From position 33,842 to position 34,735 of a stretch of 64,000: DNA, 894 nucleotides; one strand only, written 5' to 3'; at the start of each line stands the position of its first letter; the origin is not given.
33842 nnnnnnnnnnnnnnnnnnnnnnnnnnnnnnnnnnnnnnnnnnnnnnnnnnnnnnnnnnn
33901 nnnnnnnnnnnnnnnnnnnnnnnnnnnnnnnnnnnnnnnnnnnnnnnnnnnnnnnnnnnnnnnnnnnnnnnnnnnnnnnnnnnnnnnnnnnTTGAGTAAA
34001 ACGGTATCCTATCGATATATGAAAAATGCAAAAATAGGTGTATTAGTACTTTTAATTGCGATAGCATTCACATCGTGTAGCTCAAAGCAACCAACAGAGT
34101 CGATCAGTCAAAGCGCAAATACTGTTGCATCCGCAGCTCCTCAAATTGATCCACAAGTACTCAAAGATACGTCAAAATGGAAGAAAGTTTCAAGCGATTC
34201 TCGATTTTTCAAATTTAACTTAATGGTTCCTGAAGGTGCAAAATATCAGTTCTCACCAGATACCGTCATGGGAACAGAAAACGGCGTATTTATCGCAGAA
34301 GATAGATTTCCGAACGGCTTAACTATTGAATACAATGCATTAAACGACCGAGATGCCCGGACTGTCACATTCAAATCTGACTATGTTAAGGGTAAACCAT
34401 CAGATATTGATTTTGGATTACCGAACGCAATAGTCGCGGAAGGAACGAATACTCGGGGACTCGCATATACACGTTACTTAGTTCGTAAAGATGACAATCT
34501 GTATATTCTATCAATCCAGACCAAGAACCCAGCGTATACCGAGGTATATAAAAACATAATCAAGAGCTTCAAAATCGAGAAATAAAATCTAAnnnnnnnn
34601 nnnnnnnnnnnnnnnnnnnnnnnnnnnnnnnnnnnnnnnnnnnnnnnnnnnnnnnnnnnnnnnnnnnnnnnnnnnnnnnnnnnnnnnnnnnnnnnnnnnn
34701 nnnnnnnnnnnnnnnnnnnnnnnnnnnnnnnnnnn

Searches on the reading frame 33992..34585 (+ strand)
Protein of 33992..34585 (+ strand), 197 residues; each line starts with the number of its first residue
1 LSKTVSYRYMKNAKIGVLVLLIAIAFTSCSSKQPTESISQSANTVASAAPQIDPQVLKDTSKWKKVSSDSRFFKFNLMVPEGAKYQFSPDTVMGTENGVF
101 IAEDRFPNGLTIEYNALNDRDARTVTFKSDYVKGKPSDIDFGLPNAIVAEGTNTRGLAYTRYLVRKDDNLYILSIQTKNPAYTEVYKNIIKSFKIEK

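Call 6: search_protein_families(library=pfam, proteins=[window:33992-34585:+], max_evalue=0.01)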
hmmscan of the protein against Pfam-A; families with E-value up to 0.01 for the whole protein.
window:33992-34585:+ (197 aa): 0 families

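Call 44: search_protein_families(library=pfam, proteins=[window:33992-34585:+], max_evalue=1)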
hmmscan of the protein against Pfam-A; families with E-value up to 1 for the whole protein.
window:33992-34585:+ (197 aa): 3 families
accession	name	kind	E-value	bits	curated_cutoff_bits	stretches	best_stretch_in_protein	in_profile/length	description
PF18933.6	PsbP_2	-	0.059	13.8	27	1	144-195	131-184/184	PsbP-like protein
PF13115.11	YtkA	-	0.19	12.9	25.9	1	56-107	26-75/85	YtkA-like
PF16386.10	DUF4995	-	0.24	11.9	28.4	1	19-62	9-53/73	Domain of unknown function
